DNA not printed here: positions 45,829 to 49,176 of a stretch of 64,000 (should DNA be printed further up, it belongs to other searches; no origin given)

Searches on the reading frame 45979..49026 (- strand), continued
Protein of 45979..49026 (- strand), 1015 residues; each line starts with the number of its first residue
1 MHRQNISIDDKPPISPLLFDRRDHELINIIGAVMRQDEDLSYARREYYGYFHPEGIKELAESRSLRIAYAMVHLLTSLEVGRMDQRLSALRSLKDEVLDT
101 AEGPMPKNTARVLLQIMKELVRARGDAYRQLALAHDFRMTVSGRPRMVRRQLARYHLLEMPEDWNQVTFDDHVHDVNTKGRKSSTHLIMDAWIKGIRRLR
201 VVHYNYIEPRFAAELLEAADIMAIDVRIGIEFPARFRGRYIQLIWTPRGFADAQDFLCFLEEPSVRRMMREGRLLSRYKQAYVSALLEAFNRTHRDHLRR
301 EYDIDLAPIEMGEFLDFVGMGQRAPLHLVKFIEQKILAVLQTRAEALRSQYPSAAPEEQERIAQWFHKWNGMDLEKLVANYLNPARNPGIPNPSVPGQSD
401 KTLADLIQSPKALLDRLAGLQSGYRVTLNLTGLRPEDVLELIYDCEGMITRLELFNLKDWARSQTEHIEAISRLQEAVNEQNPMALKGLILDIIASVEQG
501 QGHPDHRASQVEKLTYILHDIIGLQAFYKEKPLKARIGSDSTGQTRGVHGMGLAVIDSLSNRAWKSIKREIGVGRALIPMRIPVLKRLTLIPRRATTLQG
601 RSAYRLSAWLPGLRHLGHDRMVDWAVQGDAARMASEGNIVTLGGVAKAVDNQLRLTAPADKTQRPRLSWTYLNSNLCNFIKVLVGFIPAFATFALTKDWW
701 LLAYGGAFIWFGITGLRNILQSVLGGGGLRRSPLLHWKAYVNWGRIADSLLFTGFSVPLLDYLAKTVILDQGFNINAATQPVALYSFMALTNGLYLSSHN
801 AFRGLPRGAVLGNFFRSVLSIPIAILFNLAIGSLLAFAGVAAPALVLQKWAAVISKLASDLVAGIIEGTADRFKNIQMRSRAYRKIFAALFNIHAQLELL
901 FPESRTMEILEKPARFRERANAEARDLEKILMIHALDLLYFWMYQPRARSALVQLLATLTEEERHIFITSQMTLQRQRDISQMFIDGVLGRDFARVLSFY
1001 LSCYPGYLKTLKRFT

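Call 20: find_related_loci(query=A1, collection=genome_contigs, flank=10000)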
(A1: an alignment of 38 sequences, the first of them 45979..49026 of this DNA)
Query A1 (1015 aa) in genome_contigs; peptide patterns used: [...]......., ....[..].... (x = any residue, [..] = any of these).
600 stretches matched a pattern (row limit reached: there are more); 565 encode a relative of the query (tblastn E <= 1e-3); the best 80 are kept; 80 distinct loci.
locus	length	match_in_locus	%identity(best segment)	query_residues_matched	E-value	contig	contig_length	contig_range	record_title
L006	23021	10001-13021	77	10-1014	0e+0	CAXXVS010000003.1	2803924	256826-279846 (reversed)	MAG: Desulfobacterales bacterium isolate 5e2e11cb-0a29-41e5-9cec-673f41953d49 genome assembly, contig: contig_3, whole g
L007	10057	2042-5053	75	13-1014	0e+0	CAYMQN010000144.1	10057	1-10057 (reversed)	MAG TPA_asm: uncultured Desulfobacteraceae bacterium isolate SRP332253_co1_130 genome assembly, contig: NODE_11234_lengt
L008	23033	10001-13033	77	4-1014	0e+0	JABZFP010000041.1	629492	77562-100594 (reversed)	MAG: Desulfobacteraceae bacterium isolate 75 scaffold_5, whole genome shotgun sequence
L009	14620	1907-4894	64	15-1015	0e+0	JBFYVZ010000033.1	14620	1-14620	MAG: Desulfobacteraceae bacterium isolate PPR_0336 PPR_0336.fa_k121_6197, whole genome shotgun sequence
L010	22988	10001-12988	64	15-1015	0e+0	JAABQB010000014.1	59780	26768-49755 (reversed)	MAG: Desulfobacteraceae bacterium isolate S02.Bin041 NODE_14_length_59780_cov_4.3389, whole genome shotgun sequence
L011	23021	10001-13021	64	7-1014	0e+0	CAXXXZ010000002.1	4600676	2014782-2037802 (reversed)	MAG: Desulfobacterales bacterium isolate 1cb28d9f-b7ae-4855-b640-1d7976c098a6 genome assembly, contig: contig_2, whole g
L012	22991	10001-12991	63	17-1015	0e+0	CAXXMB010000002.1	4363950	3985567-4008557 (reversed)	MAG: uncultured Desulfatitalea sp. isolate 24a4592a-339c-494a-8bd6-25b06643d142 genome assembly, contig: contig_2, whole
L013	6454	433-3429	64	13-1013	0e+0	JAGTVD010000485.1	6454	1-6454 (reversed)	MAG: Desulfatitalea sp. isolate SH-MAG143 SH-MAG143_contig_000485, whole genome shotgun sequence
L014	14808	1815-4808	63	14-1014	0e+0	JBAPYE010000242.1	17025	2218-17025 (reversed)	MAG: Desulfobacterales bacterium isolate MFD00100_ilm_asm_bin18 k127_75826, whole genome shotgun sequence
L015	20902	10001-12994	65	17-1015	0e+0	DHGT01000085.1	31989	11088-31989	MAG TPA_asm: Desulfatitalea sp. UBA4791 UBA4791_contig_36032, whole genome shotgun sequence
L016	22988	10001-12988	62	17-1014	0e+0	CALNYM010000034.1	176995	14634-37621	MAG: uncultured Desulfobacterales bacterium isolate HOU_bin.0076 genome assembly, contig: contig_12714, whole genome sho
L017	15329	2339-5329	62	15-1014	0e+0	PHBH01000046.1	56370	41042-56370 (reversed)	MAG: Deltaproteobacteria bacterium HGW-Deltaproteobacteria-15 Ig3397_v2_scaffold_401, whole genome shotgun sequence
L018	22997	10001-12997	61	14-1015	0e+0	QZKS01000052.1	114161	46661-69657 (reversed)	MAG: Desulfobacteraceae bacterium isolate SURF_7 Ga0104751_1000103, whole genome shotgun sequence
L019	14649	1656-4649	62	14-1014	0e+0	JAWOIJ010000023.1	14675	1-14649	MAG: Desulfobacterales bacterium isolate CWP5-2.bin.178 k191_3327587, whole genome shotgun sequence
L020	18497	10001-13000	61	14-1015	0e+0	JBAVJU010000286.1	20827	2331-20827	MAG: Desulfobacterales bacterium isolate MFD04317_ilm_asm_bin18 k127_326922, whole genome shotgun sequence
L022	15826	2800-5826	60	6-1015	0e+0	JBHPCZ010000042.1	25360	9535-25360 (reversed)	Thermodesulfobacteriota bacterium isolate SAG AM-311-M20 NODE_42_length_25360_cov_28.195297, whole genome shotgun sequen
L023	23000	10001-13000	60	14-1015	0e+0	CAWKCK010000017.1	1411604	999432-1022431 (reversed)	MAG: uncultured delta proteobacterium isolate MFD03804.bin.1.209 genome assembly, contig: contig_8197, whole genome shot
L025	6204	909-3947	60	1-1015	0e+0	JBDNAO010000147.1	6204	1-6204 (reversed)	MAG: Desulfobacterales bacterium isolate SJRS4.bin.22 k97_121631, whole genome shotgun sequence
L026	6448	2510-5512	59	14-1015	0e+0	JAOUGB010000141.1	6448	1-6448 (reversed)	MAG: Desulfobacteraceae bacterium isolate 4_1_July_SF_Bin60 4_1_July_SF_Bin60_scaffold_6789_c1, whole genome shotgun seq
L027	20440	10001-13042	60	1-1015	0e+0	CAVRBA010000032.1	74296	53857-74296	MAG: uncultured delta proteobacterium isolate MFD03551.bin.2.4 genome assembly, contig: contig_43963, whole genome shotg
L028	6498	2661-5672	60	11-1015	0e+0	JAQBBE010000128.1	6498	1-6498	MAG: Desulfobacterales bacterium isolate MAG_345_bin-03 345_bin-03_ctg-128, whole genome shotgun sequence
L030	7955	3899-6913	59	8-1015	0e+0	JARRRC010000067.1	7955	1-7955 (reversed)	MAG: Desulfobacterales bacterium isolate Spart_218_MAG scaffold_6293, whole genome shotgun sequence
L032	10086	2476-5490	59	8-1015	0e+0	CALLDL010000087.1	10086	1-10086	MAG: uncultured Desulfobacterales bacterium isolate N2_Bin_METABAT__2_1 genome assembly, contig: c_000003015094, whole g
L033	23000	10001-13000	59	15-1015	0e+0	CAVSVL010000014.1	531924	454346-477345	MAG: uncultured delta proteobacterium isolate MFD05684.bin.2.165 genome assembly, contig: contig_41234, whole genome sho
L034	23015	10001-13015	59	8-1015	0e+0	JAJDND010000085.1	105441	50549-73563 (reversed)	MAG: Desulfobacterales bacterium isolate ALJrbin.15 k141_8306280, whole genome shotgun sequence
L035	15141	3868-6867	59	15-1015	0e+0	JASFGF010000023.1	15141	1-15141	MAG: Desulfobacterales bacterium isolate D0606U02metaG_Bin_281 D0606U02metaG_FD_scaffold_276_c1, whole genome shotgun se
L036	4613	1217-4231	59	8-1015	0e+0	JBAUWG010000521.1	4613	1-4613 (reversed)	MAG: Desulfobacterales bacterium isolate MFD09702_ilm_asm_bin26 k127_52650, whole genome shotgun sequence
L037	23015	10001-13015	59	8-1015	0e+0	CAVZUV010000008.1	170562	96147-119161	MAG: uncultured delta proteobacterium isolate MFD02416.bin.2.152 genome assembly, contig: contig_107639, whole genome sh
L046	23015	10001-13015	58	6-1015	0e+0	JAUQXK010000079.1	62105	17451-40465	MAG: Desulfobacterales bacterium isolate BIN27 contig_110179, whole genome shotgun sequence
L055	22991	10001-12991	57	14-1015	0e+0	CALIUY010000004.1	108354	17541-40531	MAG: uncultured Desulfobacterales bacterium isolate R1_Bin_MAXBIN__047_sub_1 genome assembly, contig: c_000002600916, wh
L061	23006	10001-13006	54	8-1015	0e+0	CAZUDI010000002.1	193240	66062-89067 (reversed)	MAG TPA_asm: uncultured Bacteriovoracaceae bacterium isolate binchicken_co42_213 genome assembly, contig: NODE_6_length_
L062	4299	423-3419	54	15-1015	0e+0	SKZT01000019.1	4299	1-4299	MAG: Desulfobacteraceae bacterium isolate CSSed162cmB_348 CSSed16-2cmB-113527, whole genome shotgun sequence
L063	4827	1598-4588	54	17-1015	0e+0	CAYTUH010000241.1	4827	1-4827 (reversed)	MAG TPA_asm: uncultured Syntrophaceae bacterium isolate binchicken_co42_424 genome assembly, contig: NODE_35291_length_4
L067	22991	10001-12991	56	17-1015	0e+0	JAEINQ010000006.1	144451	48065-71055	MAG: Desulfobacterales bacterium isolate MAG8 NODE_128_length_144451_cov_6.932225, whole genome shotgun sequence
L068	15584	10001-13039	52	1-1015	0e+0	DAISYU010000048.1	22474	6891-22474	MAG TPA_asm: Thermodesulfobacteriota bacterium isolate CTOTU18761 NODE_1851_length_22474_cov_10.920514, whole genome sho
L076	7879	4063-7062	53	15-1015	0e+0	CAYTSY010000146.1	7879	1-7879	MAG TPA_asm: uncultured Desulfobacteraceae bacterium isolate binchicken_co232_234 genome assembly, contig: NODE_17662_le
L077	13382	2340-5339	56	11-1015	0e+0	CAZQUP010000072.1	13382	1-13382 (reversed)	MAG TPA_asm: uncultured Desulfatibacillum sp. isolate SRP290908_co1_394 genome assembly, contig: NODE_6460_length_13382_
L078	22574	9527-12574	54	7-1015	0e+0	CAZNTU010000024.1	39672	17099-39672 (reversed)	MAG TPA_asm: uncultured Desulfobacteraceae bacterium isolate binchicken_co168_329 genome assembly, contig: NODE_1712_len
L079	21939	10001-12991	54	17-1015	0e+0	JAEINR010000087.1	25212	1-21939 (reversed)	MAG: Desulfobacterium sp. isolate MAG9 NODE_1399_length_25212_cov_9.982017, whole genome shotgun sequence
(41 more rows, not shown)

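Call 28: predict_structure(alignment_id=A1)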
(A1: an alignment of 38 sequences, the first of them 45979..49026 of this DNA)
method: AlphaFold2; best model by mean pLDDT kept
length: 1015 residues; sequences in the alignment: 38
mean_pLDDT: 72.1   pTM: 0.61
mean pLDDT of the five models: 72.1, 71.0, 68.4, 64.7, 64.4
residues with pLDDT >= 90: 113; 70-90: 498; 50-70: 279; < 50: 125
segments of 3 or more residues with pLDDT < 50: 1-12, 37-61, 161-173, 540-550, 730-733, 735-744, 750-756, 902-911, 979-994
pLDDT, mean of each block of 10 residues (from residue 1): 31 60 74 56 37 33 68 77 81 73 67 86 77 85 77 66 44 49 76 74 84 88 85 88 88 85 90 87 91 90 88 82 81 91 90 89 91 87 87 71 71 90 85 90 93 78 77 90 87 89 79 92 88 76 43 70 76 74 80 59 64 66 72 82 61 74 56 66 57 56 56 65 57 47 49 51 68 75 79 66 57 74 81 80 76 75 70 66 75 66 44 58 66 72 63 75 75 60 44 53 71 69
secondary structure, 60 per line:
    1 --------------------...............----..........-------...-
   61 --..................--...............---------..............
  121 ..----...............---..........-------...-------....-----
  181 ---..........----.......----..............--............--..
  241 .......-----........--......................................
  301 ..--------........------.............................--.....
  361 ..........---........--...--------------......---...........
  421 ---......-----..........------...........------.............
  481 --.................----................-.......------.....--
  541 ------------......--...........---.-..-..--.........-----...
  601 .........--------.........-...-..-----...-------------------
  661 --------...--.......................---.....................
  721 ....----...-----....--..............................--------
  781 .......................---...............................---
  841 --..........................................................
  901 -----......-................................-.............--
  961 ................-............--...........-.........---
elements in order (helices of 4 or more, strands of 3 or more residues): H21-35 H40-49 H63-80 H83-97 H107-122 H127-141 H145-154 E172-175 H184-193 E198-204 H209-222 E225-236 E239-247 H253-260 H263-302 H311-318 H325-353 H356-370 H374-381 H401-406 H410-420 E424-429 H435-444 E451-456 H457-461 H468-480 H483-499 H504-519 H521-527 E534-538 E553-555 H561-570 E584-592 H598-609 E618-626 E639-641 H674-696 H700-724 H737-740 H743-772 H781-803 H807-837 H843-900 H906-911 H913-944 H946-958 H961-976 H978-989 H992-1002 H1004-1012

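Call 32: fold_search(model_id=the predicted structure, library=pdb)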
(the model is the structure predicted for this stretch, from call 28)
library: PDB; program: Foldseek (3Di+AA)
matches with E <= 10: 396; with E <= 0.001: 3
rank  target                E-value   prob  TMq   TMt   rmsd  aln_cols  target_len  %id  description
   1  3o0f                  2.1e-05  1.00  0.17  0.52   8.0       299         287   14  Crystal structure of a putative metal-dependent phosphoesterase (BAD_1165) from bifidobacterium adolescentis atcc 15703  (released 2010-08-25)
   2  3e0f                  4.8e-05  1.00  0.18  0.53   6.2       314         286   14  Crystal structure of a putative metal-dependent phosphoesterase (bad_1165) from bifidobacterium adolescentis atcc 15703  (released 2008-09-02)
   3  9etk                  2.7e-04  1.00  0.17  0.51  11.1       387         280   11  Crystal structure of Vibrio cholerae RNase AM (released 2024-09-11)
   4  2yb1                  1.8e-03  1.00  0.17  0.53   9.1       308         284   12  Structure of an amidohydrolase from Chromobacterium violaceum (EFI target EFI-500202) with bound Mn, AMP and phosphate. (released 2011-03-16)
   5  7ug9                  2.4e-02  1.00  0.07  0.33   4.9        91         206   15  Crystal structure of RNase AM PHP domain (released 2022-08-31)
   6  4gx9_C                5.0e-02  0.98  0.07  0.21  14.3       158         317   18  Crystal structure of a DNA polymerase III alpha-epsilon chimera (released 2013-04-03)
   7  3e38_B                5.2e-02  0.99  0.08  0.21   6.9       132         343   15  CRYSTAL STRUCTURE OF A TWO-DOMAIN PROTEIN CONTAINING PREDICTED PHP-LIKE METAL-DEPENDENT PHOSPHOESTERASE (BVU_3505) FRO (released 2008-10-07)
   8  4gx8_B                5.4e-02  0.99  0.07  0.22  14.5       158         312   19  Crystal structure of a DNA polymerase III alpha-epsilon chimera (released 2013-04-03)
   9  4gx9_B                5.7e-02  0.97  0.07  0.21  14.6       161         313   18  Crystal structure of a DNA polymerase III alpha-epsilon chimera (released 2013-04-03)
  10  3e38_A                6.2e-02  0.99  0.08  0.21   6.9       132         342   15  CRYSTAL STRUCTURE OF A TWO-DOMAIN PROTEIN CONTAINING PREDICTED PHP-LIKE METAL-DEPENDENT PHOSPHOESTERASE (BVU_3505) FRO (released 2008-10-07)
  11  4gx8_A                8.0e-02  0.98  0.07  0.23  14.5       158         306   19  Crystal structure of a DNA polymerase III alpha-epsilon chimera (released 2013-04-03)
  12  3f2c_A                1.2e-01  0.30  0.08  0.08  24.2       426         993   11  DNA Polymerase PolC from Geobacillus kaustophilus complex with DNA, dGTP and Mn (released 2009-01-20)
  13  2hnh                  2.0e-01  1.00  0.07  0.08   2.6        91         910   13  Crystal structure of the catalytic alpha subunit of E. coli replicative DNA polymerase III (released 2006-09-19)
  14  9qcs_O                2.3e-01  0.06  0.08  0.04  39.5      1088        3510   11  Ku80 mediated DNA-PK dimer bound to 153 bp H2AX nucleosome (released 2026-01-14)
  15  3f2b_A                3.2e-01  0.97  0.07  0.07   3.8        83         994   19  DNA Polymerase PolC from Geobacillus kaustophilus complex with DNA, dGTP, Mg and Zn (released 2009-01-20)
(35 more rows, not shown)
